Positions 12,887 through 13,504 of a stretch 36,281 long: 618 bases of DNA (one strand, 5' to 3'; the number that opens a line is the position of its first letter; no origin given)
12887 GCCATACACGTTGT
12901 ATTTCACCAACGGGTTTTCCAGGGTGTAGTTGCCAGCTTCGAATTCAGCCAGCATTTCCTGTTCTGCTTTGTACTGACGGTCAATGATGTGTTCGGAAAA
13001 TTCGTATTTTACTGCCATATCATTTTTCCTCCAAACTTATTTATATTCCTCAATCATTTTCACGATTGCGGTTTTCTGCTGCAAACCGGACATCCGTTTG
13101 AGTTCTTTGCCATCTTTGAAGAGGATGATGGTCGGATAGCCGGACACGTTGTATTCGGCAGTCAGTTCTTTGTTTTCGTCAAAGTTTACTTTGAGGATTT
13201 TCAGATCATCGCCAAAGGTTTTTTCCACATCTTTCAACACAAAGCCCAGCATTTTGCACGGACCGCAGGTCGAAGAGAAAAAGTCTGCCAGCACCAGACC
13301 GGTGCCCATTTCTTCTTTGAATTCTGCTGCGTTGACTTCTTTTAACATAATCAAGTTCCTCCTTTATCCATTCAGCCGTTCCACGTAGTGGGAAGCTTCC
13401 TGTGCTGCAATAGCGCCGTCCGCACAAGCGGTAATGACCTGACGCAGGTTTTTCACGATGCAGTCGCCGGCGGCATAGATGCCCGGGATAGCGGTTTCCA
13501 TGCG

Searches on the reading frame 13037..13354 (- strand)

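Call 24: search_protein_families(library=pfam, proteins=[window:13037-13354:-], max_evalue=0.01)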
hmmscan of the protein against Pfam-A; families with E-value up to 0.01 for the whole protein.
window:13037-13354:- (105 aa): 5 families
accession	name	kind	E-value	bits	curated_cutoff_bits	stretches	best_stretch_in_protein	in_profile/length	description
PF00085.26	Thioredoxin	-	3.9e-25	88.3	23.5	1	5-102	3-102/103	Thioredoxin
PF13098.12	Thioredoxin_2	-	6.4e-08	33.3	27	1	21-100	8-103/104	Thioredoxin-like domain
PF13905.12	Thioredoxin_8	-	4.9e-05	24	27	1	20-63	3-48/94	Thioredoxin-like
PF07449.17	HyaE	-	0.00068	20.1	22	1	38-93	48-104/108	Hydrogenase-1 expression protein HyaE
PF13728.12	TraF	-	0.0067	16.7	23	1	25-83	136-203/224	F plasmid transfer operon protein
